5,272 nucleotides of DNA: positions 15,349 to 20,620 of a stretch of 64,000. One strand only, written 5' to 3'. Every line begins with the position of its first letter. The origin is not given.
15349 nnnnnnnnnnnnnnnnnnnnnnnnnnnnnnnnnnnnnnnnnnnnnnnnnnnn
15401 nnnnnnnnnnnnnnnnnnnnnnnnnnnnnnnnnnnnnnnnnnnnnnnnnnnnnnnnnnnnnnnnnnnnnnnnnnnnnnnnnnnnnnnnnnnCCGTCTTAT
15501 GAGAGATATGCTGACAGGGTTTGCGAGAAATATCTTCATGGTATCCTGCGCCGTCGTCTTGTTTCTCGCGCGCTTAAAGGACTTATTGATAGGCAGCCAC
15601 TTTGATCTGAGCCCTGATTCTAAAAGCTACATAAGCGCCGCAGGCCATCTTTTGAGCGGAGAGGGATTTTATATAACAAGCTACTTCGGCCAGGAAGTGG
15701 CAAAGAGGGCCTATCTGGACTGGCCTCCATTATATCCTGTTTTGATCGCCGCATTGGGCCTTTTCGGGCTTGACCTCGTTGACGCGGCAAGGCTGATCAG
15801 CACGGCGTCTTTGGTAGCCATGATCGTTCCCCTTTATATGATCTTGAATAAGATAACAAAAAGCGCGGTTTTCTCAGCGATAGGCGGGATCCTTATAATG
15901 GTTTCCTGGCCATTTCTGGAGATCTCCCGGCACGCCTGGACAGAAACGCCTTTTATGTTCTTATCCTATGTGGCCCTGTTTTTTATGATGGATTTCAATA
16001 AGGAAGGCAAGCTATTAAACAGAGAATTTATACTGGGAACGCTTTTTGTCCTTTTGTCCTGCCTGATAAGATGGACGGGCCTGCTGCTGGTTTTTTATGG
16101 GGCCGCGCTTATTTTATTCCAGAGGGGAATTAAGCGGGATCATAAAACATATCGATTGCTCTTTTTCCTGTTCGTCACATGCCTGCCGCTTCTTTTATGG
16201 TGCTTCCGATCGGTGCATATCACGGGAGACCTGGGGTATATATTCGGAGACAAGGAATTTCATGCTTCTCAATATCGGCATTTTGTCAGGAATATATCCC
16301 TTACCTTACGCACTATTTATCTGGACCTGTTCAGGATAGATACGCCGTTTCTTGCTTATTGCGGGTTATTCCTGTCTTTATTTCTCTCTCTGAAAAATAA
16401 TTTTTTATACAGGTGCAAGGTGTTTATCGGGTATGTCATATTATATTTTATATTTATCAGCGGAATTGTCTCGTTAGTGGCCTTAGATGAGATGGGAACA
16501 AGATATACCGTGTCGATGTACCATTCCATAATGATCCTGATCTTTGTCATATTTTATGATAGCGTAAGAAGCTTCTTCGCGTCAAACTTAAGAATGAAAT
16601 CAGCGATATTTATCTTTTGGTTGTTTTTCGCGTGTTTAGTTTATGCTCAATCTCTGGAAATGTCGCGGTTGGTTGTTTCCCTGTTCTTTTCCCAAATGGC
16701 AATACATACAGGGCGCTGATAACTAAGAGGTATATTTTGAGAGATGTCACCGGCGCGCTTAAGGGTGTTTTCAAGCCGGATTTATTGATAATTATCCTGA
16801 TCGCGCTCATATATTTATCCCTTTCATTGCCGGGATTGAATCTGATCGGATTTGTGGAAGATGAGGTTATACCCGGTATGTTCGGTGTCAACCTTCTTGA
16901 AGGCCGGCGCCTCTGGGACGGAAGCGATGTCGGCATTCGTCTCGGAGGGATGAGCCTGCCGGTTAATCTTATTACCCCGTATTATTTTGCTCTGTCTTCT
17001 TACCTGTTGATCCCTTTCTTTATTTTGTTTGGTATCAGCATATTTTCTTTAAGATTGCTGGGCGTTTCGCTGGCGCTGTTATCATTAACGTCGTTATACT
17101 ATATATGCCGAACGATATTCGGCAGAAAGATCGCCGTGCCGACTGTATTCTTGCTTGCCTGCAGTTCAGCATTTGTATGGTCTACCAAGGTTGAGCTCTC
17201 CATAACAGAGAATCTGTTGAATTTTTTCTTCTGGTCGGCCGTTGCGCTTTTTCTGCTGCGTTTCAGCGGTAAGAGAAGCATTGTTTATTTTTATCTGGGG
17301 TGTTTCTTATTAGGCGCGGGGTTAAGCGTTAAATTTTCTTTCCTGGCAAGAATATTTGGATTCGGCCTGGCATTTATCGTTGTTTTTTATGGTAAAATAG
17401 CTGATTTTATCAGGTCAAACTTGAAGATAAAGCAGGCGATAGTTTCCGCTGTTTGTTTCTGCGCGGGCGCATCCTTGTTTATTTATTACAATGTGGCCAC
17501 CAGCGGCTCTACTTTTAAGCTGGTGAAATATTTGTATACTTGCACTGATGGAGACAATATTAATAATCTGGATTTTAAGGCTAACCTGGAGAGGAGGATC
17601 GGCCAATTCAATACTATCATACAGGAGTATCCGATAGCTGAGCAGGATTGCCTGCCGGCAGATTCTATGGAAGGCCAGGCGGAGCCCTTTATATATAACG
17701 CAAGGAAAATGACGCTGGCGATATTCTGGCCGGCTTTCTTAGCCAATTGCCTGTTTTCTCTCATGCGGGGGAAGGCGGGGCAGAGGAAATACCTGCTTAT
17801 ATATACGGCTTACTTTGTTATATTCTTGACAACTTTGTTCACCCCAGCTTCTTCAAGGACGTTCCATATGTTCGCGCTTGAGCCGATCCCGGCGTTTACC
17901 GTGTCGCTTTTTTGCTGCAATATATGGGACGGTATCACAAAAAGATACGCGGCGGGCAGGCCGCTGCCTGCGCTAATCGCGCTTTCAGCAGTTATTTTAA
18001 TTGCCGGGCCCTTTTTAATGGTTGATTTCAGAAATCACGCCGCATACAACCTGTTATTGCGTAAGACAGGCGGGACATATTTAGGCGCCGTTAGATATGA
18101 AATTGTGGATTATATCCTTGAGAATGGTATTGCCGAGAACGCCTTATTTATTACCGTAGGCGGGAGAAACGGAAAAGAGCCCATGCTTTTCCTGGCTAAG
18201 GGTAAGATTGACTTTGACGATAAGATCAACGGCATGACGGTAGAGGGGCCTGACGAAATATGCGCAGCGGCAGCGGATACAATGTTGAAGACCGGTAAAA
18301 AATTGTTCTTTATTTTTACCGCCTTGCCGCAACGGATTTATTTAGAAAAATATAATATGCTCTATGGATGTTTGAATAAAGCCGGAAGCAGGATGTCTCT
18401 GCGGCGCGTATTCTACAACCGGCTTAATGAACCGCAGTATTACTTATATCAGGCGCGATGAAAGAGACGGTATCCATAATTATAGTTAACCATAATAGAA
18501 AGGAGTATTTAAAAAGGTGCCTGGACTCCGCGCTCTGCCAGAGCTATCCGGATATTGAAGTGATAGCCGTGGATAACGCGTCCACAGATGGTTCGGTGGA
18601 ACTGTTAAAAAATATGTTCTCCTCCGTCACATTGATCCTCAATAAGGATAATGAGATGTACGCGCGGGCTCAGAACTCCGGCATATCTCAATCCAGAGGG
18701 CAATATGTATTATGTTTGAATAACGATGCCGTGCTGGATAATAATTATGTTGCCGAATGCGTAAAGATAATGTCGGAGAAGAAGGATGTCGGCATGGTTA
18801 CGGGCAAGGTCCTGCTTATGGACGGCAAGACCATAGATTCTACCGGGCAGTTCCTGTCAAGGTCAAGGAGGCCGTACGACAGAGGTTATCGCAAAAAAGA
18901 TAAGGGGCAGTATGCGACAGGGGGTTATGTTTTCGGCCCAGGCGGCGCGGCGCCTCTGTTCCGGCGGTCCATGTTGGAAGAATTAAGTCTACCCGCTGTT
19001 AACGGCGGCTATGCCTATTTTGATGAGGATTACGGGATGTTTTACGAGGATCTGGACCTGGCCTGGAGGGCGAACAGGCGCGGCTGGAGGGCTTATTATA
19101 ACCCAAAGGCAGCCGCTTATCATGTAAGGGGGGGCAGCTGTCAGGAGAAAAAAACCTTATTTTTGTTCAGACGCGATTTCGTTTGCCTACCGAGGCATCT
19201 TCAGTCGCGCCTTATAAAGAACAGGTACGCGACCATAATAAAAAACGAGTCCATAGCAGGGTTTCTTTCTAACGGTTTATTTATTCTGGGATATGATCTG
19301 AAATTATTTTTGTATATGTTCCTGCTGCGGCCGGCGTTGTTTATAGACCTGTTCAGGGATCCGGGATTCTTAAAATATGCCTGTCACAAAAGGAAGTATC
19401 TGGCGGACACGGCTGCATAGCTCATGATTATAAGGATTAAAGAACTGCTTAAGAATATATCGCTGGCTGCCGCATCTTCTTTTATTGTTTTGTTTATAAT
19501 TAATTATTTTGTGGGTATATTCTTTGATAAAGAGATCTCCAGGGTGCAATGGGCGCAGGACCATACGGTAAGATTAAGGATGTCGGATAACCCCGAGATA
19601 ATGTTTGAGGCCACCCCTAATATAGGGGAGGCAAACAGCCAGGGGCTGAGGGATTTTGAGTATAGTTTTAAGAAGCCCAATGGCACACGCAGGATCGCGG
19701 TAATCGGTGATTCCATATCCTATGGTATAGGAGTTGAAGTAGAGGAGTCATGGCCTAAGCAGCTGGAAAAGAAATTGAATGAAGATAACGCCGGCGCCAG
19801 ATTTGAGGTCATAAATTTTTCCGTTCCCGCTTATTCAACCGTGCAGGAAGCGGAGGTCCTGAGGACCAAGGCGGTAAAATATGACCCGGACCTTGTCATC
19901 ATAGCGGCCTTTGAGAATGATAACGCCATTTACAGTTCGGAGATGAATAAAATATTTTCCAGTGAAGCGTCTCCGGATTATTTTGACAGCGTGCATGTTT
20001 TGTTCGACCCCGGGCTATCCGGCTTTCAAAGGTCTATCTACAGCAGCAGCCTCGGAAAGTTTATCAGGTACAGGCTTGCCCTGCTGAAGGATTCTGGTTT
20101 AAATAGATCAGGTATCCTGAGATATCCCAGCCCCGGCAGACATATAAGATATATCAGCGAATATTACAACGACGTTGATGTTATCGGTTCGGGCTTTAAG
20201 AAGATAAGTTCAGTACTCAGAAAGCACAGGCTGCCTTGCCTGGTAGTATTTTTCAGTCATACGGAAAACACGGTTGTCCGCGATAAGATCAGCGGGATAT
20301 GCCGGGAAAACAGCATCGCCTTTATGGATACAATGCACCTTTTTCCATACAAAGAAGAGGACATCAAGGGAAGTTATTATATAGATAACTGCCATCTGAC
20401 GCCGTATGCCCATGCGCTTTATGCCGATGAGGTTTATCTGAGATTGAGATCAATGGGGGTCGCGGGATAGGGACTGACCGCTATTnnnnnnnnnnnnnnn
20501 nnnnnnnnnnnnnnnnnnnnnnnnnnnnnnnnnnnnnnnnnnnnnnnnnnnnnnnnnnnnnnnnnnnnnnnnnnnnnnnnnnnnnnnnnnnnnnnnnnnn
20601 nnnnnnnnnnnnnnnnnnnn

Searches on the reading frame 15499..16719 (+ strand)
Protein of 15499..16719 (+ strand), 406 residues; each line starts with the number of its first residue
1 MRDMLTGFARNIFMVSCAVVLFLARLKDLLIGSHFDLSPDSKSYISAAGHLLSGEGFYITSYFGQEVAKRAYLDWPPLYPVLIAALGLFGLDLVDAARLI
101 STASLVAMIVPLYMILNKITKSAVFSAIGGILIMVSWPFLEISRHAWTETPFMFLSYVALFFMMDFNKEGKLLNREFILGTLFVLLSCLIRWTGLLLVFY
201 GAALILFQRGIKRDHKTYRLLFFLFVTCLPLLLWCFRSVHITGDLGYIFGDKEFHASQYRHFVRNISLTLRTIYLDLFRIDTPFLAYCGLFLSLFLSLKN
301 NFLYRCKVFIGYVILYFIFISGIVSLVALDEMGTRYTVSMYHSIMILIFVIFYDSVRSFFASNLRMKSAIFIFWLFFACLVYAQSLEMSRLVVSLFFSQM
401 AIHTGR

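Call 3: search_protein_families(library=pfam, proteins=[window:15499-16719:+], max_evalue=0.01)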
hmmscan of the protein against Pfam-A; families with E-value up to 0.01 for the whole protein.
window:15499-16719:+ (406 aa): 0 families

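Call 5: search_protein_families(library=ncbifam, proteins=[window:15499-16719:+], max_evalue=0.001)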
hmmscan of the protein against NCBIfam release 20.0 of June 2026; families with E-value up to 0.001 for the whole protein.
window:15499-16719:+ (406 aa): 1 family
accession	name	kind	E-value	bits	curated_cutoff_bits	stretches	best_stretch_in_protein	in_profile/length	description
NF047440.1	LA3751_2_3_fam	subfamily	2.7e-09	36.4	200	1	35-386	47-389/460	LA_3751/LA_3752 family putative glycosyltransferase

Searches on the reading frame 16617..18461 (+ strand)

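Call 3: search_protein_families(library=pfam, proteins=[window:16617-18461:+], max_evalue=0.01)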
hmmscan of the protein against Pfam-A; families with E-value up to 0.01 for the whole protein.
window:16617-18461:+ (614 aa): 1 family
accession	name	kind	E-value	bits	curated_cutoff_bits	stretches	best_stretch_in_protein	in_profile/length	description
PF13231.12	PMT_2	-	5.5e-10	40.1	26.1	1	127-280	6-153/160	Dolichyl-phosphate-mannose-protein mannosyltransferase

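Call 5: search_protein_families(library=ncbifam, proteins=[window:16617-18461:+], max_evalue=0.001)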
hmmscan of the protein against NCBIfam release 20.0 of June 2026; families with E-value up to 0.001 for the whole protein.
window:16617-18461:+ (614 aa): 0 families

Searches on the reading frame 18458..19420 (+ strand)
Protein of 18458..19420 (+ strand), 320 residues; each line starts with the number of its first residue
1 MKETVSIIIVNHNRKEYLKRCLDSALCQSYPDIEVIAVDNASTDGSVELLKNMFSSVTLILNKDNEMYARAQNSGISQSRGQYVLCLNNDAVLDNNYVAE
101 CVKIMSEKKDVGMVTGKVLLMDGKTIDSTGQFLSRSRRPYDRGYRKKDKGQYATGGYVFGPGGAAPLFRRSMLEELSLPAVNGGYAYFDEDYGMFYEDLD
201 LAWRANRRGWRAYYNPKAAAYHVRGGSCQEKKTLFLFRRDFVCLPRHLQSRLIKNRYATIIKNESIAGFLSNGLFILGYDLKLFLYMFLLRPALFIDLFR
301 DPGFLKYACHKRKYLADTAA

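Call 4: search_protein_families(library=pfam, proteins=[window:18458-19420:+], max_evalue=0.01)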
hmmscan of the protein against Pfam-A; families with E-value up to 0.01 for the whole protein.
window:18458-19420:+ (320 aa): 6 families
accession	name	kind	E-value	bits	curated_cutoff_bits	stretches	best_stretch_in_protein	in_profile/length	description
PF00535.33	Glycos_transf_2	-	1.3e-27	97.3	23.3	1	6-175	1-166/168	Glycosyl transferase family 2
PF13641.12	Glyco_tranf_2_3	-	3.3e-20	73.5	27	1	5-227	3-216/230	Glycosyltransferase like family 2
PF13632.12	Glyco_trans_2_3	-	4e-09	37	27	1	83-221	1-122/198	Glycosyl transferase family group 2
PF10111.15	Glyco_tranf_2_2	-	7.2e-09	36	27.3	1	5-208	2-202/276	Glycosyltransferase like family 2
PF13712.12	Glyco_tranf_2_5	-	0.0013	18.9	27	1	63-116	36-92/210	Glycosyltransferase like family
PF13506.12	Glyco_transf_21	-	0.0096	15.8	21.7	0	74-217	24-149/174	Glycosyl transferase family 21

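Call 5: search_protein_families(library=ncbifam, proteins=[window:18458-19420:+], max_evalue=0.001)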
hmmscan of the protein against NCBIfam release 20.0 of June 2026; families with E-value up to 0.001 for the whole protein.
window:18458-19420:+ (320 aa): 22 families
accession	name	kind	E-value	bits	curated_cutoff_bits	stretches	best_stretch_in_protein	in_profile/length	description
TIGR03937.1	PgaC_IcaA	equivalog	4.4e-24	85.2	422.3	1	3-221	45-249/407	poly-beta-1,6-N-acetyl-D-glucosamine synthase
TIGR03965.1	mycofact_glyco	equivalog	7.3e-19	68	280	1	3-222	74-280/467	mycofactocin biosynthesis glycosyltransferase MftF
NF041875.1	EPS_EpsD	equivalog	3.6e-18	66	370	1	5-224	1-208/325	exopolysaccharide biosynthesis glycosyltransferase EpsD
NF038299.1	EPS_HpsN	equivalog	2.7e-15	56.2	425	1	4-128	2-128/317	hormogonium polysaccharide biosynthesis glycosyltransferase HpsN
NF047683.1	TeichurnBiosyTuaG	equivalog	5.2e-14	52.5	400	1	2-124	5-131/252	teichuronic acid biosynthesis protein TuaG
TIGR03111.1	glyc2_xrt_Gpos1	hypoth_equivalog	9.1e-14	51.1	363.95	1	4-129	50-179/439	TIGR03111 family XrtG-associated glycosyltransferase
NF007482.0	PRK10073.1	equivalog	2.7e-13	49.7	423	1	3-114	6-120/334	glycosyltransferase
NF050050.1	ProtGlycPglI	equivalog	1.9e-11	43.9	500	1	4-106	3-109/306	GalNAc(5)-diNAcBac-PP-undecaprenol beta-1,3-glucosyltransferase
NF053739.1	GlytfEpsEBac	equivalog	4.3e-11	42.3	450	1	5-123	3-125/265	glycosyltransferase EpsE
TIGR04440.1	glyco_TIGR04440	domain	3.7e-10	39.9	70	1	5-123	2-124/215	TIGR00180 family glycosyltransferase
NF038302.1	EPS_HpsE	equivalog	6.1e-10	38.6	300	1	5-240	3-240/307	hormogonium polysaccharide biosynthesis glycosyltransferase HpsE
TIGR04009.1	wcaE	equivalog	8.8e-10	38.3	369.2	1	32-123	33-124/248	colanic acid biosynthesis glycosyltransferase WcaE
TIGR04283.1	glyco_like_mftF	equivalog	1.7e-09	37.6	182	1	5-112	1-105/221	TIGR04283 family arsenosugar biosynthesis glycosyltransferase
NF041394.1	GtaseAglG_Halo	equivalog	2.4e-09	36.9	440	1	5-118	3-119/304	glucosyl-dolichyl phosphate glucuronosyltransferase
TIGR01556.1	rhamnosyltran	subfamily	2.7e-08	33.4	200.55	1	32-115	21-109/281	rhamnosyltransferase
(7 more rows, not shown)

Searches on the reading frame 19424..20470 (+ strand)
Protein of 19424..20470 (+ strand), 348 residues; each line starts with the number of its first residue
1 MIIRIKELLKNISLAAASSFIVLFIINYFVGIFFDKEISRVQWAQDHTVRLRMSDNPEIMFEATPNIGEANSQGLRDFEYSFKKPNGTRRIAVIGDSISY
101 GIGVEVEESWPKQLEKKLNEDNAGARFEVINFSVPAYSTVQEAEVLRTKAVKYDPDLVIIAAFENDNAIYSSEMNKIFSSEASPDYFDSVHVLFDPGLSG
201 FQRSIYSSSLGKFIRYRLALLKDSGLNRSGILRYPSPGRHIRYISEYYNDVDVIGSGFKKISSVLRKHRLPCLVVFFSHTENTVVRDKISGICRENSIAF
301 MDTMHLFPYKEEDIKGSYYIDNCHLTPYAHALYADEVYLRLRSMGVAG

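Call 4: search_protein_families(library=pfam, proteins=[window:19424-20470:+], max_evalue=0.01)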
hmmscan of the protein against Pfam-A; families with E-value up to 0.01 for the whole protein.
window:19424-20470:+ (348 aa): 3 families
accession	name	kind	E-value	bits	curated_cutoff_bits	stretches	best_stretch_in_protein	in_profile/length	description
PF13472.12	Lipase_GDSL_2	-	8.6e-10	39.8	32.9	1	93-162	1-70/178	GDSL-like Lipase/Acylhydrolase family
PF00657.28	Lipase_GDSL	-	9.8e-08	32.8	23.6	1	91-171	1-93/208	GDSL-like Lipase/Acylhydrolase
PF25182.1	NonGDSL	-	0.00033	20.5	80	1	86-159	25-99/220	Non-GDSL lipase-like family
